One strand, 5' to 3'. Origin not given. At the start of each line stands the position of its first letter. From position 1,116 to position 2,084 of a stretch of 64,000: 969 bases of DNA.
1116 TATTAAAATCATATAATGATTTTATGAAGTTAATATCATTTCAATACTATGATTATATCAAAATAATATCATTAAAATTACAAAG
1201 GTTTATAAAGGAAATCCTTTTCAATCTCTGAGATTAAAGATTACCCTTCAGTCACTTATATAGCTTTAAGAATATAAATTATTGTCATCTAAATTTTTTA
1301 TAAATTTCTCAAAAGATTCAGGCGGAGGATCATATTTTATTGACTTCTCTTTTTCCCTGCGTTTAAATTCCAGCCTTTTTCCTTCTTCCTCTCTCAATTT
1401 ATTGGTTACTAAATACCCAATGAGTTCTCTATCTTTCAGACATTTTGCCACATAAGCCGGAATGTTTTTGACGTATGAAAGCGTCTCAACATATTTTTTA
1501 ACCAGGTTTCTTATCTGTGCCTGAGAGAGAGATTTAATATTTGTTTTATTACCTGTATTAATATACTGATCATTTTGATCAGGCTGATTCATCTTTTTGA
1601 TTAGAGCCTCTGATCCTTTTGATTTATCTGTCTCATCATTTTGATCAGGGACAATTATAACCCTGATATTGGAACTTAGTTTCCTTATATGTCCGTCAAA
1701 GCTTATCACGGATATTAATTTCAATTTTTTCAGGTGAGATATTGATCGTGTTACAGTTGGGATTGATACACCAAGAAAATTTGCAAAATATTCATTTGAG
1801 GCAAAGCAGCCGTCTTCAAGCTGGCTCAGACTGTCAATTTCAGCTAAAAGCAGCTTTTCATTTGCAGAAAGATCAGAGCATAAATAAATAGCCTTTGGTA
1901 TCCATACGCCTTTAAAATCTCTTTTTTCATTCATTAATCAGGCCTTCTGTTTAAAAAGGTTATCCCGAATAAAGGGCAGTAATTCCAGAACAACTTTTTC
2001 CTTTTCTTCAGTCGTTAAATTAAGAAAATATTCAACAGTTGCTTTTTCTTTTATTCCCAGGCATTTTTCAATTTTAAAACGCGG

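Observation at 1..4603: tRNA-Ser-integrated element that also carries a plasmid-type partition system and a lambda-O-like replicon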

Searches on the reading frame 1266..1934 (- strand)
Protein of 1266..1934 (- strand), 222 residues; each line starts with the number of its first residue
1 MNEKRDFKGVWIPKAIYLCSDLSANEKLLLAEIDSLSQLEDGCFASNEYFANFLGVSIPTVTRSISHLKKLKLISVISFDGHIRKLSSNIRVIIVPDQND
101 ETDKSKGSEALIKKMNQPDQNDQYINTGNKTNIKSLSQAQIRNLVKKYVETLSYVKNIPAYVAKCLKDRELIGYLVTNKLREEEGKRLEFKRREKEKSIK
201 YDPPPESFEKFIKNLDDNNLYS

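Call 4: search_protein_families(library=pfam, proteins=[window:1266-1934:-], max_evalue=0.1)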
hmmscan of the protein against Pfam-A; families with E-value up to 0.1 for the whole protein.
window:1266-1934:- (222 aa): 4 families
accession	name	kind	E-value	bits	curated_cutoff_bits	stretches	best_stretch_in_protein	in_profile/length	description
PF13730.12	HTH_36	-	5.5e-10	39.3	25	1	21-74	2-55/55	Helix-turn-helix domain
PF13545.12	HTH_Crp_2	-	7.1e-05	23.1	27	1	45-76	23-54/70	Crp-like helix-turn-helix domain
PF00325.26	Crp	-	0.0043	17.2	21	1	47-74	5-32/32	Bacterial regulatory proteins, crp family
PF01325.25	Fe_dep_repress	-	0.026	15.2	26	1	40-70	18-48/60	Iron dependent repressor, N-terminal DNA binding domain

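Call 5: search_protein_families(library=phrogs, proteins=[window:1266-1934:-], max_evalue=0.01)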
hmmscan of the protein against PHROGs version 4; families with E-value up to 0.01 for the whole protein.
window:1266-1934:- (222 aa): 9 families
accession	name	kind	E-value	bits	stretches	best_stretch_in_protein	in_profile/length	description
phrog_2880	-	DNA, RNA and nucleotide metabolism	2.5e-19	70.6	1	8-153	13-154/459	replication initiation protein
phrog_270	-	DNA, RNA and nucleotide metabolism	7.6e-14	52.9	1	5-213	28-184/383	replication initiation protein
phrog_428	-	DNA, RNA and nucleotide metabolism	5.8e-11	43.2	1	9-162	90-241/455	replication initiation protein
phrog_186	-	DNA, RNA and nucleotide metabolism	3e-10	41.2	1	1-146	14-175/308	DnaD-like helicase loader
phrog_678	-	DNA, RNA and nucleotide metabolism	1.2e-08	36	1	14-133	75-181/346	replication initiation O-like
phrog_19658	-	DNA, RNA and nucleotide metabolism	2.7e-07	31.4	1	20-102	15-95/283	replication initiation protein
phrog_1835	-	DNA, RNA and nucleotide metabolism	1e-05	26.1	1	43-157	66-177/301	HTH DNA binding protein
phrog_391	-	DNA, RNA and nucleotide metabolism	1.9e-05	25.4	1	19-136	12-137/298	replication initiation O-like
phrog_8102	-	DNA, RNA and nucleotide metabolism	8.1e-05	22.8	1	39-121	53-140/337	replication initiation protein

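Call 19: find_homologous_proteins(query=window:1266-1934:-)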
Query window:1266-1934:- (222 aa): 151 proteins with E <= 0.001 among 340 candidates; the best 120 are listed.
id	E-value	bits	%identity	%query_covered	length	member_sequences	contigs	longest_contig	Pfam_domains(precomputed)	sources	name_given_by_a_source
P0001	8.9e-140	481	100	100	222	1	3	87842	PF13730.13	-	-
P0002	1.0e-25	109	41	91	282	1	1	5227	PF13730.13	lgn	-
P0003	3.4e-24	104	47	61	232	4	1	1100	PF13730.13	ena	-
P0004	9.1e-24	103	56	49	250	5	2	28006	PF13730.13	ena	-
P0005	7.1e-23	100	57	47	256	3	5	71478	PF13730.13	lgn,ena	-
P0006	1.2e-22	99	53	48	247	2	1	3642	PF13730.13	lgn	-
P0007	6.9e-22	96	54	50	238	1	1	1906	PF13730.13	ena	-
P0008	1.3e-21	95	54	46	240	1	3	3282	PF13730.13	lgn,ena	-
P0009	2.6e-21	94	54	48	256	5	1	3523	PF13730.13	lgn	-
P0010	1.5e-20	92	54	48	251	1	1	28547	PF13730.13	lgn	-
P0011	1.7e-20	92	55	49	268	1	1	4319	PF13730.13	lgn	-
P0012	1.9e-20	92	55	46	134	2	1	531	PF13412.13,PF13730.13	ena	-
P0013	2.4e-20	91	51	47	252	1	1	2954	PF13730.13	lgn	-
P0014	2.5e-20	91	54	48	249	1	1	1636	PF13730.13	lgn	-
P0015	4.8e-20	90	55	46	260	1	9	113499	PF13730.13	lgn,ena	-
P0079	6.8e-16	77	35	92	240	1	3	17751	PF13730.13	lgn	-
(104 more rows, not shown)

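Call 20: find_encoding_contigs(protein=P0002, flank=8000, max_places=3)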
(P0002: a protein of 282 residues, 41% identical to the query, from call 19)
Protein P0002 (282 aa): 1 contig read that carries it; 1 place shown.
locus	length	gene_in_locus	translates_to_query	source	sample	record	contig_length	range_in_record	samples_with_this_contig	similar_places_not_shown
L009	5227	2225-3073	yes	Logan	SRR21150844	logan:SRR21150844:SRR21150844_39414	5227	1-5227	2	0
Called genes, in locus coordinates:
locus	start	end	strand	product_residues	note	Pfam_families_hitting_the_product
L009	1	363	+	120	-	?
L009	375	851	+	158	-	PF13353:Fer4_12, PF04055:Radical_SAM (weak)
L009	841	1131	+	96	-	-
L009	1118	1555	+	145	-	-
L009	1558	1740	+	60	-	-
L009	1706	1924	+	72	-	-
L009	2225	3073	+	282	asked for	PF13730:HTH_36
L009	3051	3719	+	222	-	-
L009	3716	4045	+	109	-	-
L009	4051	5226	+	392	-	?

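Call 21: find_encoding_contigs(protein=P0079, flank=10000, max_places=3)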
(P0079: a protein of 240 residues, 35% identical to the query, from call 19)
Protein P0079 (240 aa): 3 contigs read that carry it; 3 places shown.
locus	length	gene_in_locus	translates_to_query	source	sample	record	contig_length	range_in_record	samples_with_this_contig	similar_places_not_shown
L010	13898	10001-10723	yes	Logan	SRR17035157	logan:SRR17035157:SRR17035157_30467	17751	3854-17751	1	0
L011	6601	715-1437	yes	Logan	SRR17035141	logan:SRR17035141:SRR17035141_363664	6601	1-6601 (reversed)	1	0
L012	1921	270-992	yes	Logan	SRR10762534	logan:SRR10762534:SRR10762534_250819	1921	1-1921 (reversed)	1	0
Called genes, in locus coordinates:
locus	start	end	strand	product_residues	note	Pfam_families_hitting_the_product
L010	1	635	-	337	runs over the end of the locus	PF12224:Amidoligase_2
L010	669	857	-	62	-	-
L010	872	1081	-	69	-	-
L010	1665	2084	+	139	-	-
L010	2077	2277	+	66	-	-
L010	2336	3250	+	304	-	-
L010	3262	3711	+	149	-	-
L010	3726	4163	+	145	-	-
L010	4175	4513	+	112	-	-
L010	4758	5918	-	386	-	PF26003:Integrase_N_phage (weak), PF14659:Phage_int_SAM_3, PF00589:Phage_integrase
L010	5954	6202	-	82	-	-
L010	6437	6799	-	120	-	PF13560:HTH_31, PF01381:HTH_3, PF12844:HTH_19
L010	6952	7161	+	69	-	PF13560:HTH_31, PF12844:HTH_19, PF13443:HTH_26, PF01381:HTH_3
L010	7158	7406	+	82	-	-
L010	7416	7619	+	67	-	-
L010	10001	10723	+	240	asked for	PF13730:HTH_36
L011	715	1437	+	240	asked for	PF13730:HTH_36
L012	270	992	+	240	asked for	PF13730:HTH_36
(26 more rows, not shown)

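Call 22: find_encoding_contigs(protein=P0005, flank=10000, max_places=3)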
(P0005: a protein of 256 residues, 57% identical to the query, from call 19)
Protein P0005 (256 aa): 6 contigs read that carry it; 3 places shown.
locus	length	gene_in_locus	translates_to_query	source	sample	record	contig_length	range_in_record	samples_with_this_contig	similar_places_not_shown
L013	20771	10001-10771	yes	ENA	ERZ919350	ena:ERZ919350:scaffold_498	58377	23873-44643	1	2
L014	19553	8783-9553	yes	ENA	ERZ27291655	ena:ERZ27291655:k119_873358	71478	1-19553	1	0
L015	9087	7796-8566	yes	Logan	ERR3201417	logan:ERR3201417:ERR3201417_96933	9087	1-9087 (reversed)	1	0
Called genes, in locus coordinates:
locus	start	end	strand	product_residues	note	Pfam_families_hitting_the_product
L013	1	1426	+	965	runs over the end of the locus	-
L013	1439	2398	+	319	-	-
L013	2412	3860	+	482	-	-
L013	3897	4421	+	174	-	-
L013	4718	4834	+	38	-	-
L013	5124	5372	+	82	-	-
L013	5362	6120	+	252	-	PF01832:Glucosaminidase, PF01471:PG_binding_1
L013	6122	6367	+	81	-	-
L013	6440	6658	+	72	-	-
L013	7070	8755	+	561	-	PF00176:SNF2-rel_dom, PF04851:ResIII (weak), PF00271:Helicase_C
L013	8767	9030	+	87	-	-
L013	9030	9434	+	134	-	-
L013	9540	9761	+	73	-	-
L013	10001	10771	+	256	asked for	PF13730:HTH_36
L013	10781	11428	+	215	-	-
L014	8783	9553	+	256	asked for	PF13730:HTH_36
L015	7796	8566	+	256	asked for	PF13730:HTH_36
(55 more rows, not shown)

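Call 28: search_dna_similar(query=window:1266-1934:-, collection=plasmids, mode=protein, max_rows=15)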
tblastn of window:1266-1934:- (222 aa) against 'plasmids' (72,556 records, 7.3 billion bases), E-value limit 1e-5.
Records with a match: 19; places in all: 22; records where one place covers at least 80% of the query: 0.
Best place of each record, by identity: <60% 19.
By first word of the organism name: Leptospira 12; Paraclostridium 2; Lactobacillus 2; Acetoanaerobium 1; Ligilactobacillus 1; Aureibacter 1.
By predicted mobility (MOB-suite, as given by PLSDB): non-mobilizable 18; mobilizable 1.
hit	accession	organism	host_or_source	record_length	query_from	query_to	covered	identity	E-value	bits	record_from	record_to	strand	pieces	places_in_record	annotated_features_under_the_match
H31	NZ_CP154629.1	Acetoanaerobium noterae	cell culture,Sludge of a digestion ...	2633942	12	174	73%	32.1%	7e-7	56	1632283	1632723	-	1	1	none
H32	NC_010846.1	Leptospira biflexa serovar Patoc strain 'Patoc 1 (Ames)'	-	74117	9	141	60%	35.3%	1e-8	62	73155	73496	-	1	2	helix-turn-helix domain-containing protein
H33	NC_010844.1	Leptospira biflexa serovar Patoc strain 'Patoc 1 (Paris)'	-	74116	9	141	60%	35.3%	1e-8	62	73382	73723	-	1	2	helix-turn-helix domain-containing protein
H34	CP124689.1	Paraclostridium bifermentans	Whole organism,peat soil sample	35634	4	136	60%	34.8%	2e-13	76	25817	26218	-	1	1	conserved phage C-terminal domain-containing protein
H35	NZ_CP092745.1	Leptospira interrogans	Homo sapiens,blood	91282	2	123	55%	33.9%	5e-9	63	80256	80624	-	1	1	helix-turn-helix domain-containing protein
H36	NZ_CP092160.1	Leptospira interrogans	Homo sapiens,blood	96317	2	123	55%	33.9%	5e-9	63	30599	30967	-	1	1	helix-turn-helix domain-containing protein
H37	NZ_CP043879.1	Leptospira interrogans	Homo sapiens,cell culture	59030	2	123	55%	33.1%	4e-10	66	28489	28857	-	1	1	helix-turn-helix domain-containing protein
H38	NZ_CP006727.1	Leptospira interrogans serovar Linhai str. 56609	-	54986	2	123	55%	33.1%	7e-9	62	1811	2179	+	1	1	helix-turn-helix domain-containing protein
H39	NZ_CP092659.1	Leptospira kirschneri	Homo sapiens,blood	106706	2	123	55%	33.1%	9e-9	62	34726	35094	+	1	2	helix-turn-helix domain-containing protein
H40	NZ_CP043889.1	Leptospira interrogans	Homo sapiens,cell culture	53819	2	123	55%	33.1%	5e-8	60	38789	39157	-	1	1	helix-turn-helix domain-containing protein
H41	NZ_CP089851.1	Ligilactobacillus salivarius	Pig,faecal sample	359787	1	118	53%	33.3%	3e-7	57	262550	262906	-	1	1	conserved phage C-terminal domain-containing protein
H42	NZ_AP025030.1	Leptospira kobayashii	-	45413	21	113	42%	41.9%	1e-9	64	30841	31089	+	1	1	helix-turn-helix domain-containing protein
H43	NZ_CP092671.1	Leptospira interrogans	Homo sapiens,blood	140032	6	123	53%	32.5%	2e-9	64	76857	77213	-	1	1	helix-turn-helix domain-containing protein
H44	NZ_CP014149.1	Paraclostridium sordellii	Microbial isolate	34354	4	76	33%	50.7%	9e-14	77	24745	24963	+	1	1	conserved phage C-terminal domain-containing protein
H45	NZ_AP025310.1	Aureibacter tunicatorum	-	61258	12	114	46%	35.6%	3e-6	54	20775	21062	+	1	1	helix-turn-helix domain-containing protein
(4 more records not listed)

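Call 29: search_dna_similar(query=window:1266-1934:-, collection=phages, mode=protein, max_rows=15)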
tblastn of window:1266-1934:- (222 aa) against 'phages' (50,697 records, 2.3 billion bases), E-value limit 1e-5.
Records with a match: 21; places in all: 21; records where one place covers at least 80% of the query: 0.
Best place of each record, by identity: <60% 21.
By first word of the organism name: Pseudomonas 4; Lactobacillus 4; Leptospira 3; Burkholderia 2; Erysipelothrix 2; Acetoanaerobium 1; Lysinibacillus 1; Bacteroides 1; Enterococcus 1; Bacteriophage 1; and 1 more.
By host as written in the record: - 7; Pseudomonas fluorescens SBW25 2; Lactobacillus delbrueckii subsp. bulgaricus 2; Erysipelothrix rhusiopathiae 2; Acetoanaerobium noterae DSL2 1; Pseudomonas lactis 1; Lactobacillus delbrueckii subsp. bulgaricus 21:328 1; Lysinibacillus sphaericus C3-41 1; and 4 more.
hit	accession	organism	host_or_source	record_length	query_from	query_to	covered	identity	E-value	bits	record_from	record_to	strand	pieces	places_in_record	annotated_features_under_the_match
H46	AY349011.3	Burkholderia phage Bcep22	-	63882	1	134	60%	39.6%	2e-19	92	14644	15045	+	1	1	putative DNA replication protein | putative DNA methylase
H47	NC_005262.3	Burkholderia phage Bcep22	-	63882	1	134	60%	39.6%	2e-19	92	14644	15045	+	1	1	replication initiation protein | DNA methyltransferase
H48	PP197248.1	Acetoanaerobium phage ANDSL2_ph1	Acetoanaerobium noterae DSL2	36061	12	174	73%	32.1%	2e-7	56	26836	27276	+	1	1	replication initiation protein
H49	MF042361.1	Pseudomonas phage Skulduggery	Pseudomonas fluorescens SBW25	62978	1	138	62%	32.9%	2e-11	69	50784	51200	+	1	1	hypothetical protein (x2)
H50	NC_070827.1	Pseudomonas phage Skulduggery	Pseudomonas fluorescens SBW25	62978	1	138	62%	32.9%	2e-11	69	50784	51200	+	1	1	replication initiation protein | hypothetical protein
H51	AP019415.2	Pseudomonas phage HU1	Pseudomonas lactis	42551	5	104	45%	40.0%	1e-15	81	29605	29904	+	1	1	hypothetical protein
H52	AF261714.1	Leptospira phage LE1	-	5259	9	86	35%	50.0%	2e-11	69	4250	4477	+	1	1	Orf5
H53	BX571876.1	Leptospira phage LE1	-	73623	9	86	35%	50.0%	2e-11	69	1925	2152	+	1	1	unnamed protein product; hypothetical protein, crp bacterial ...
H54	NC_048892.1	Leptospira phage LE1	-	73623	9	86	35%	50.0%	2e-11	69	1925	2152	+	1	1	helix-turn-helix domain-containing protein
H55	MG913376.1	Lactobacillus phage PMBT4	Lactobacillus delbrueckii subsp. ...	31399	12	118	48%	36.4%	2e-6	54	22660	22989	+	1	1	hypothetical protein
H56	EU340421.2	Lactobacillus phage c5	Lactobacillus delbrueckii subsp. ...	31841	1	118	53%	32.2%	1e-5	52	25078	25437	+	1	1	putative DNA replication protein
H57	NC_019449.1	Lactobacillus phage c5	Lactobacillus delbrueckii subsp. ...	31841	1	118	53%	32.2%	1e-5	52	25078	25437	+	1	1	replication initiation protein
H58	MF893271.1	Lysinibacillus phage vB_LspM-01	Lysinibacillus sphaericus C3-41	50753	3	68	30%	57.6%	7e-15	79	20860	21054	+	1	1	hypothetical protein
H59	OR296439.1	Bacteroides phage C3_41T2LP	Bacteroides uniformis MB20-41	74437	4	91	40%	41.1%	7e-11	67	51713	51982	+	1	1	helix-turn-helix domain protein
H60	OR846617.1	Enterococcus phage Efs 1-1-1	Enterococcus faecalis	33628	1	112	50%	30.4%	4e-7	56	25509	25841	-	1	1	record has no annotation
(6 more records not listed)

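Call 30: get_annotated_region(hit=H54, flank=5000)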
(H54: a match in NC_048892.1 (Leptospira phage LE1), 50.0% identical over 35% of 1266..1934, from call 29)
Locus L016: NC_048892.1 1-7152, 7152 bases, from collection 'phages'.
description: Leptospira biflexa temperate bacteriophage LE1.
organism: Leptospira phage LE1 (NCBI taxid 137511)
taxonomy: Viruses; Duplodnaviria; Heunggongvirae; Uroviricota; Caudoviricetes; Saintgironsvirus; Saintgironsvirus LE1
host: -; source: -; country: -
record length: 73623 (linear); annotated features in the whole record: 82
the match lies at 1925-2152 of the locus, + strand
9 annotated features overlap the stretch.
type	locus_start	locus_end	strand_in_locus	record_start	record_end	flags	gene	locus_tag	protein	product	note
CDS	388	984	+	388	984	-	-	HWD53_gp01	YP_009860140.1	ParA-like partition protein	parA family protein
CDS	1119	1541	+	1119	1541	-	-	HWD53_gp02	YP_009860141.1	hypothetical protein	-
CDS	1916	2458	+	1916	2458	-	-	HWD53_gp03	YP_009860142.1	helix-turn-helix domain-containing protein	hypothetical protein, crp bacterial regulatory proteins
CDS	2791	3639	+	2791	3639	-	-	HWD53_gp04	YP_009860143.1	ParB-like partition protein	ParB family protein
CDS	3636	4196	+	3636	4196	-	-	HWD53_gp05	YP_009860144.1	hypothetical protein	Unknown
CDS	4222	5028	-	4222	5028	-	-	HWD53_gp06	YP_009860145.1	hypothetical protein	-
CDS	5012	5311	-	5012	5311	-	-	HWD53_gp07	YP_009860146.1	hypothetical protein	-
CDS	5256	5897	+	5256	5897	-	-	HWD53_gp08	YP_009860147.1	hypothetical protein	Unknown PTS HPr component phosphorylation sit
CDS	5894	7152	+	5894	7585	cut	-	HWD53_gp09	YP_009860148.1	hypothetical protein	-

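Call 32: get_annotated_region(hit=H37, flank=5000)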
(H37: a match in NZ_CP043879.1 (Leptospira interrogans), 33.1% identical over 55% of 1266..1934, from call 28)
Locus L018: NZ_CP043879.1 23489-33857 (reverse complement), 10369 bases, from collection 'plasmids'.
description: Leptospira interrogans serovar Icterohaemorrhagiae strain Langkawi plasmid p2, complete sequence
organism: Leptospira interrogans (NCBI taxid 90062)
taxonomy: Bacteria; Spirochaetota; Spirochaetia; Leptospirales; Leptospiraceae; Leptospira; Leptospira interrogans
host: -; source: Homo sapiens,cell culture; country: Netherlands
typing (MOB-suite, as given by PLSDB): non-mobilizable; replicon rep_cluster_792
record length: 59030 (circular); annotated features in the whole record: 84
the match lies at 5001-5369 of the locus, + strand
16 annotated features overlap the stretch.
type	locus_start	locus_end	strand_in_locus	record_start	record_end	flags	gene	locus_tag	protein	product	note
CDS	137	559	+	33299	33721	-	-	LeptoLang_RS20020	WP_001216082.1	hypothetical protein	-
CDS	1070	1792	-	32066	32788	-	-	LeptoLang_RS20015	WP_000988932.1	hypothetical protein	-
CDS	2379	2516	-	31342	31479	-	-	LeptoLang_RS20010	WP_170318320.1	hypothetical protein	-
CDS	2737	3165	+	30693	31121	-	-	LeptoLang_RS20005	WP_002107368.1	hypothetical protein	-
CDS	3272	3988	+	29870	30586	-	-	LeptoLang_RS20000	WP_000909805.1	ParA family protein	-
CDS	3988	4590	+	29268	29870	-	-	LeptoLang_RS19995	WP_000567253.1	DUF3102 domain-containing protein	-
CDS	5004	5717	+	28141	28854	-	-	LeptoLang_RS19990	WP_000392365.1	helix-turn-helix domain-containing protein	-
CDS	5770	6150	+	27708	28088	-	-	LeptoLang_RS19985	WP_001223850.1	hypothetical protein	-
CDS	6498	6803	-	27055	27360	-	-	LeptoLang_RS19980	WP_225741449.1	hypothetical protein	-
CDS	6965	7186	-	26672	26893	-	-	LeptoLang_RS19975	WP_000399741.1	hypothetical protein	-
CDS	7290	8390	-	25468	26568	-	-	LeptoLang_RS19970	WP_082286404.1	hypothetical protein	-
CDS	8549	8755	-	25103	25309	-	-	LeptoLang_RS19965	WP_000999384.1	hypothetical protein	-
CDS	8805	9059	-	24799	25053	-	-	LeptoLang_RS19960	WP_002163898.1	type II toxin-antitoxin system HicB family antitoxin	-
CDS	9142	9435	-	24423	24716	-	-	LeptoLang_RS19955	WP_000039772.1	HigA family addiction module antitoxin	-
CDS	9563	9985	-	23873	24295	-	-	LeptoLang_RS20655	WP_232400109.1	hypothetical protein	-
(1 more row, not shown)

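Call 33: find_related_loci(query=window:1266-1934:-, collection=viral_contigs, flank=10000)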
Query window:1266-1934:- (222 aa) in viral_contigs; peptide patterns used: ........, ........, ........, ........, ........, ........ (x = any residue, [..] = any of these).
90 stretches matched a pattern; 73 encode a relative of the query (tblastn E <= 1e-3); 73 distinct loci.
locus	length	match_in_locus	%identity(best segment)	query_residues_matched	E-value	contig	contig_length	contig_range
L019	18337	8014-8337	55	5-116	1e-30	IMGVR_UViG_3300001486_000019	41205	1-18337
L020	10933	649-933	52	5-100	3e-26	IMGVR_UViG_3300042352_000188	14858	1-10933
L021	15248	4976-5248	57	1-91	3e-26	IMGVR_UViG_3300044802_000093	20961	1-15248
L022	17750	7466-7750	51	5-100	8e-26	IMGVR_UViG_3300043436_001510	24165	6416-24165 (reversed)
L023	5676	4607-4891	51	5-100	7e-26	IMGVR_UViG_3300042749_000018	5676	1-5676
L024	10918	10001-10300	50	1-97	3e-25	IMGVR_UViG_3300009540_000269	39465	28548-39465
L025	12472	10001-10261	55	5-92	4e-24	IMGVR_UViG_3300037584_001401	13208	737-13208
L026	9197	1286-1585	50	1-97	1e-22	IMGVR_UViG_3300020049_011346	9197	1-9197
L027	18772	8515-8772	55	2-88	8e-22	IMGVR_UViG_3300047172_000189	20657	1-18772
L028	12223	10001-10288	53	3-99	1e-21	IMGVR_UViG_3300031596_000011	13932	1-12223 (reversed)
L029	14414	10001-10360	47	3-129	2e-21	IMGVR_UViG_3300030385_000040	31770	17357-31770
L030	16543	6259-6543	49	1-92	4e-21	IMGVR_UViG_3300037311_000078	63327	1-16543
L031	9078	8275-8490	55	4-76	9e-20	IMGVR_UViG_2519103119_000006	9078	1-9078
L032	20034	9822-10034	56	5-76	1e-19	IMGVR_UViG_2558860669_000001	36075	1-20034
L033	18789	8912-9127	55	4-76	9e-20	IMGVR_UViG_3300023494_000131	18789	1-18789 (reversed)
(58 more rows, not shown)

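Call 58: search_protein_families(library=pfam, proteins=[L100:3928-4599:+, L100:7612-8121:+, L100:182-1147:-], max_evalue=0.01)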
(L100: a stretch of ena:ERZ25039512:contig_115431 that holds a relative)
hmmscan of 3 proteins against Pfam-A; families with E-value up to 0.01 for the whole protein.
L100:3928-4599:+ (223 aa): 1 family
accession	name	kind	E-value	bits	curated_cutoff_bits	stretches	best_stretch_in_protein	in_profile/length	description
PF15333.11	TAF1D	-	0.0077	16.4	27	0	146-194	18-67/215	TATA box-binding protein-associated factor 1D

L100:7612-8121:+ (169 aa): 0 families

L100:182-1147:- (321 aa): 4 families
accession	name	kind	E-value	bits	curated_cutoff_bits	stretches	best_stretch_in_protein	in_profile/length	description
PF00589.27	Phage_integrase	-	3.6e-34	118.5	27.1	1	175-321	3-156/172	Phage integrase family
PF13495.12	Phage_int_SAM_4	-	1.3e-15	58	27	1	84-157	8-82/85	Phage integrase, N-terminal SAM-like domain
PF02899.23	Phage_int_SAM_1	-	0.00013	22.6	22.3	1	88-150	12-76/83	Phage integrase, N-terminal SAM-like domain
PF03085.20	RAP-1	-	0.0088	16.1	25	0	99-189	125-214/244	Rhoptry-associated protein 1 (RAP-1)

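Call 102: search_protein_families(library=phrogs, proteins=[L100:3928-4599:+, L100:7612-8121:+], max_evalue=0.001)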
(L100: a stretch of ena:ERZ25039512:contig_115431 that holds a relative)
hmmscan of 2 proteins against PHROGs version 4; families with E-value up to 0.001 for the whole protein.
L100:3928-4599:+ (223 aa): 4 families
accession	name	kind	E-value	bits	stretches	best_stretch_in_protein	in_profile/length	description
phrog_11233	-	DNA, RNA and nucleotide metabolism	3.1e-34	119.7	1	4-120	3-120/297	replication initiation protein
phrog_6493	-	DNA, RNA and nucleotide metabolism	5.2e-15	56.5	1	9-174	16-180/261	DnaD-like helicase loader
phrog_428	-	DNA, RNA and nucleotide metabolism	2.4e-09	37.9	1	27-186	116-241/455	replication initiation protein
phrog_678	-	DNA, RNA and nucleotide metabolism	9.2e-05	23.1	1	29-180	66-186/346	replication initiation O-like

L100:7612-8121:+ (169 aa): 0 families
